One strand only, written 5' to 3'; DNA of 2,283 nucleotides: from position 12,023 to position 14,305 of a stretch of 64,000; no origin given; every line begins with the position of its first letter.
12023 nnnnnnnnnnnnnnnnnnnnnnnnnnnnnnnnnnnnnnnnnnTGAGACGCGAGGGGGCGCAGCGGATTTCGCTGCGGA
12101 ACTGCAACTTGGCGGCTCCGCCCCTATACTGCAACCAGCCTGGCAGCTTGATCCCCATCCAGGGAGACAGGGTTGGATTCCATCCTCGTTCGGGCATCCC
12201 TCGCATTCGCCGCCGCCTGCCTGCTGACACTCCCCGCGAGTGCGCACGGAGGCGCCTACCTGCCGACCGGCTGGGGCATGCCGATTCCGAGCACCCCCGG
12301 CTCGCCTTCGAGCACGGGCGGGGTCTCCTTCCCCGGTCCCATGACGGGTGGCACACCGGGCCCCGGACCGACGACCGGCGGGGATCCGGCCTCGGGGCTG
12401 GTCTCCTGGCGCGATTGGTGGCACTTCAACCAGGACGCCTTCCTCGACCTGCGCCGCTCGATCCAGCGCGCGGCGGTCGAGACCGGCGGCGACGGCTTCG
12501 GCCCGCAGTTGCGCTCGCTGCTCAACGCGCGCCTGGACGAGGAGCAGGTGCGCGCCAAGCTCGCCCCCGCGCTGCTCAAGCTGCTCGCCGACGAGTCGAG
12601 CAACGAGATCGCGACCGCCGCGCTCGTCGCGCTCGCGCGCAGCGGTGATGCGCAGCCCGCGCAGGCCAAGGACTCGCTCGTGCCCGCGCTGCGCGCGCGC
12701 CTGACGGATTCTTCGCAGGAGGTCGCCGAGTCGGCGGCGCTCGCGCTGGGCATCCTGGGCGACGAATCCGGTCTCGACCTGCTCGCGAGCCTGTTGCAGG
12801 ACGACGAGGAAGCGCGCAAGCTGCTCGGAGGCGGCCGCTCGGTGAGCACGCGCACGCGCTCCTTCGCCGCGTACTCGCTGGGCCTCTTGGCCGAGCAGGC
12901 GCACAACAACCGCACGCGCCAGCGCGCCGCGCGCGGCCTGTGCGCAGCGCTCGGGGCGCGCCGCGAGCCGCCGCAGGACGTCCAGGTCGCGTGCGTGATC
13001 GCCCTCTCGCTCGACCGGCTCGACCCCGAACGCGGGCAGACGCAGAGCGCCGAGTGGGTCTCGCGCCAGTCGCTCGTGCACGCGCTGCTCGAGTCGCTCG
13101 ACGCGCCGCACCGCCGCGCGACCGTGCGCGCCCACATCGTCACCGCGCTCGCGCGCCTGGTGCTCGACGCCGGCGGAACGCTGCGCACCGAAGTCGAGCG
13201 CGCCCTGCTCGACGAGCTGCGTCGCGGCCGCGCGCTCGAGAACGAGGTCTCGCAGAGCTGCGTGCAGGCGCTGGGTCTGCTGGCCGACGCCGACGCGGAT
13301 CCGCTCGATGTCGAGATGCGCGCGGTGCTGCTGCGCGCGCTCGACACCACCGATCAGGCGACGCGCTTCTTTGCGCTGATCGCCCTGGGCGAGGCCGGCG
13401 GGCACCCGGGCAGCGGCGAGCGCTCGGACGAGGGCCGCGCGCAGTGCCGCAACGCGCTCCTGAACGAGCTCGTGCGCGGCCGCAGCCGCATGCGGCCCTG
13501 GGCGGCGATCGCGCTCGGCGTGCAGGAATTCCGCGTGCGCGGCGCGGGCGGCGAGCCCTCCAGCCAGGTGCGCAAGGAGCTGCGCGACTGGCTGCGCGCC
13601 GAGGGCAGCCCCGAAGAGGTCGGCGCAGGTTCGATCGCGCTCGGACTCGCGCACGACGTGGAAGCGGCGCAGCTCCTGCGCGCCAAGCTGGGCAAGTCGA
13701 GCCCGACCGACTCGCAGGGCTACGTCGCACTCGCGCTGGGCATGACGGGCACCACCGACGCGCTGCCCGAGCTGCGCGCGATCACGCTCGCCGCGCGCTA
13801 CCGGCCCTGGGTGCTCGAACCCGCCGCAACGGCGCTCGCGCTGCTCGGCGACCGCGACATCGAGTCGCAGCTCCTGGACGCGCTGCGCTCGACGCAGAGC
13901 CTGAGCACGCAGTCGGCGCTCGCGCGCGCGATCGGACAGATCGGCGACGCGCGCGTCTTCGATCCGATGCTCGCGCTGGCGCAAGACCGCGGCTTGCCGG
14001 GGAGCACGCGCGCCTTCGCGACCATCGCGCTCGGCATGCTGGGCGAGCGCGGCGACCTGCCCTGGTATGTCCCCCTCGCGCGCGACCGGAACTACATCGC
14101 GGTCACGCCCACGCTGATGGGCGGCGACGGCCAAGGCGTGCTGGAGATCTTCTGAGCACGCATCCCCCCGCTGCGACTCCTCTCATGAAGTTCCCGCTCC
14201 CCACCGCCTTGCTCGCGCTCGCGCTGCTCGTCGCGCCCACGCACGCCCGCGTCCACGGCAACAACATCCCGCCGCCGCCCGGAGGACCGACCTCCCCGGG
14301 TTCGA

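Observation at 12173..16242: Tandem paralogous secreted HEAT-repeat proteins, with a third copy at 29979-32036, sharing a W-x-WW-H/F-F-x-x-D-x-F motif and a G-x-L-E-I/M C-terminus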

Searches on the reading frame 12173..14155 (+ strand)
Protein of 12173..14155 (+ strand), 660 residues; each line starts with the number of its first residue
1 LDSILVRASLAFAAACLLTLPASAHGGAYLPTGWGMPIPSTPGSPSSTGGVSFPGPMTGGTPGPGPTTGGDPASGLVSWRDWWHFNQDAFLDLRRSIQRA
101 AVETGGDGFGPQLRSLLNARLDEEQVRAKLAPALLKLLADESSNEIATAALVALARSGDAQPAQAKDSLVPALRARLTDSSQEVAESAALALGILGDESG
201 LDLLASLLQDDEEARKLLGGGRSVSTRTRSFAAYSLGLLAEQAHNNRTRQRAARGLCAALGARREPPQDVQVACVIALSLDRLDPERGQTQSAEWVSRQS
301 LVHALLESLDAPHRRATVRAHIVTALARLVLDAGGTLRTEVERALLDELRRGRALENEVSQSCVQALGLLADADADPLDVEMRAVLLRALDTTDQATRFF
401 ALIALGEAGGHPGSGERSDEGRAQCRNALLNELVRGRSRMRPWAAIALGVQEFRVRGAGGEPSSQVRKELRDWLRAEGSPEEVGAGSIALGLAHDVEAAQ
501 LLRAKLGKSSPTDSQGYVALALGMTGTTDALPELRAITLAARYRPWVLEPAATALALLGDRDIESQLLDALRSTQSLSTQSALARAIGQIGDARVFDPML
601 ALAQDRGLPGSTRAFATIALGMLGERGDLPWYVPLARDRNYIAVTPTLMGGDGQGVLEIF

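Call 9: search_protein_families(library=pfam, proteins=[window:12173-14155:+], max_evalue=0.01)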
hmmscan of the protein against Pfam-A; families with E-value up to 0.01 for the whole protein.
window:12173-14155:+ (660 aa): 4 families
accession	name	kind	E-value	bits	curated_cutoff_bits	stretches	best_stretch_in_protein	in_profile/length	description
PF13646.12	HEAT_2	-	5.6e-22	78.3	27.7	2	132-214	2-77/88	HEAT repeats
PF13513.12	HEAT_EZ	-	8e-05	23.5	27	1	145-193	5-53/55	HEAT-like repeat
PF03130.22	HEAT_PBS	-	0.0026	18.6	20.9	0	184-210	1-27/27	PBS lyase HEAT-like repeat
PF02985.28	HEAT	-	0.0045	17.6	23.5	0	169-195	1-27/31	HEAT repeat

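Call 10: search_protein_families(library=ncbifam, proteins=[window:12173-14155:+], max_evalue=0.01)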
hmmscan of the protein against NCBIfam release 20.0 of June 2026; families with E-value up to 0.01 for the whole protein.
window:12173-14155:+ (660 aa): 3 families
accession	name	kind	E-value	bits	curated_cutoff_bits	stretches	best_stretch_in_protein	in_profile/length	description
NF045915.1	PhycobilmeDegNblB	equivalog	4.9e-06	26.2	300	1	490-607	59-174/214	phycobilisome degradation protein NblB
NF045662.1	DVU0298_fam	equivalog_domain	0.0017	18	75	0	147-214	125-191/213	DVU0298 family protein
NF007244.0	PRK09687.1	equivalog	0.0035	16.7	275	0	132-213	94-174/285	putative lyase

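Call 21: search_solved_structures(query=A2, max_evalue=0.01)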
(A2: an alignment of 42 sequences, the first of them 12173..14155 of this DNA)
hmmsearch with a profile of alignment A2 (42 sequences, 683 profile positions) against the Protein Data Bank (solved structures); distinct sequences matched with E-value up to 0.01: 108 (the best 60 are shown).
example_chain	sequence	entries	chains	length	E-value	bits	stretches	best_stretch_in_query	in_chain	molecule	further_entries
9sah_A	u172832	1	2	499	1.5e-79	271.3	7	497-650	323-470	E4-NB2 synthetic fusion protein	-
4zv6_A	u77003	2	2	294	7.8e-74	252.4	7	571-649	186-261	AlphaRep-7 | alpha-Rep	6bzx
4xl5_C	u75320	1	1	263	6.6e-59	203.1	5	567-649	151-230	bGFP-A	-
6ft5_A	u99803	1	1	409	2.1e-58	201.4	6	569-658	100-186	alphaRep A3_A3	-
6fsq_A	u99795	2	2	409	5.6e-57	196.7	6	573-649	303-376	alphaRep A3_bGFPD | A3_bGFPD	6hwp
7p0h_A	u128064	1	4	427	1.5e-49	172.1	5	570-649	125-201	Helicobacter pylori ComF fused to an artificial alphaREP crystallization helper (named B2)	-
6gwc_C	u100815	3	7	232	3e-48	167.8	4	572-649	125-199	iE5 ALPHAREP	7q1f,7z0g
3ltm_A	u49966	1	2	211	3.3e-43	151.2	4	569-649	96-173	Alpha-Rep4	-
8aw4_A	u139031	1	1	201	1.1e-38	136.2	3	572-638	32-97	ALPHAREP bB-E3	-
6veh_A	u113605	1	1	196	2.3e-38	135.2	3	573-651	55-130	HEAT repeat domain-containing protein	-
3ltj_A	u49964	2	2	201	8.7e-32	113.4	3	569-649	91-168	AlphaRep-4 | bA3-2: binder of A3 protein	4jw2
6gx7_E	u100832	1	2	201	1.7e-31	112.5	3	573-649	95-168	iiiA5 ALPHAREP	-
9rhz_A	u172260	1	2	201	1.6e-30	109.2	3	573-649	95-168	ALPHAREP bE5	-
4xvp_D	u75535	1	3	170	1.5e-25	92.8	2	573-649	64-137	BGFP-C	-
5dcq_A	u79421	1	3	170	8.2e-23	83.8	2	570-649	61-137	artificial repeat proteins (alphaREP3)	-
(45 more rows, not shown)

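Call 27: predict_structure(alignment_id=A2)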
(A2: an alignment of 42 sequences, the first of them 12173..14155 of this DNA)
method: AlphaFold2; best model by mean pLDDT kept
length: 660 residues; sequences in the alignment: 42
mean_pLDDT: 85.4   pTM: 0.84
mean pLDDT of the five models: 85.4, 83.9, 83.9, 83.3, 82.7
residues with pLDDT >= 90: 442; 70-90: 124; 50-70: 22; < 50: 72
segments of 3 or more residues with pLDDT < 50: 18-75, 101-114
pLDDT, mean of each block of 10 residues (from residue 1): 77 63 35 30 29 30 31 57 90 68 44 54 91 96 95 95 90 95 96 96 97 91 93 98 94 97 93 97 78 91 96 92 96 91 96 89 96 94 97 93 97 81 97 93 98 93 95 95 96 97 88 87 95 95 90 93 93 92 92 92 96 96 90 91 89 85
secondary structure, 60 per line:
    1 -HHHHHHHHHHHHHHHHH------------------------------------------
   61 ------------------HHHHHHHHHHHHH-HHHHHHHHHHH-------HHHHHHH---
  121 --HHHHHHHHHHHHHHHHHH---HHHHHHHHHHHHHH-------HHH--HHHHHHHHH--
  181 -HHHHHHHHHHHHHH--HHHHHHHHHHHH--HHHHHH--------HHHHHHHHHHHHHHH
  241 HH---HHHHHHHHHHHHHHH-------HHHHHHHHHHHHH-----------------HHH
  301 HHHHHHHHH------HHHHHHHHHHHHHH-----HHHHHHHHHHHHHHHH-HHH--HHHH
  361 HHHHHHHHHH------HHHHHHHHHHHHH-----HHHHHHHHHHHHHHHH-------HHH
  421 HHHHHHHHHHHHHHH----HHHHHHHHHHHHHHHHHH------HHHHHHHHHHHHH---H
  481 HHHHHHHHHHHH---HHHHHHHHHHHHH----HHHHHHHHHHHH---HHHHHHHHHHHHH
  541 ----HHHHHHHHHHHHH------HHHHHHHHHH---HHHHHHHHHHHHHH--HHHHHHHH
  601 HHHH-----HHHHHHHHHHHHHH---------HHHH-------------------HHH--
elements in order: H2-18 H79-91 H93-103 H111-117 H123-140 H144-157 H170-178 H182-195 H198-209 H212-217 H226-242 H246-260 H268-280 H298-309 H316-329 H335-350 H357-370 H377-389 H395-410 H418-435 H440-457 H464-476 H480-492 H496-508 H513-524 H528-540 H545-557 H564-573 H577-590 H593-604 H610-623 H633-636

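Call 53: search_protein_representatives(alignment_id=A2)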
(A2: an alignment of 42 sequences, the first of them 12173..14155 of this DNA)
Query: 42 sequences, 683 profile positions. Proteins with E-value up to 0.001 (for the whole library): 51043; up to 1e-10: 19757; up to 1e-30: 3940. The best 150 are listed.
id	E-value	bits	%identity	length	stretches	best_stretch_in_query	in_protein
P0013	3.2e-234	795.7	-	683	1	15-683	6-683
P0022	9.3e-231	784.3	-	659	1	1-682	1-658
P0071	1.4e-230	783.7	-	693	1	1-683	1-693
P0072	5.7e-228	775.1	-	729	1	3-683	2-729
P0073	1.0e-227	774.2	-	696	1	1-683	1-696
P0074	1.2e-226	770.6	-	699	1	1-683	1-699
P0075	1.4e-226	770.5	-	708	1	1-683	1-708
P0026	2.4e-223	759.8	-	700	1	5-683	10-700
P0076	4.6e-223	758.9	-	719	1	1-683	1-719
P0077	3.3e-222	756.0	-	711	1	1-683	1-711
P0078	6.4e-220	748.5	-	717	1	4-683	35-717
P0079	2.4e-219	746.6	-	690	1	5-683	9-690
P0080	8.4e-219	744.8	-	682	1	1-683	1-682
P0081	1.0e-218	744.5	-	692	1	1-683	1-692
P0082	1.2e-218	744.2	-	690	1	3-683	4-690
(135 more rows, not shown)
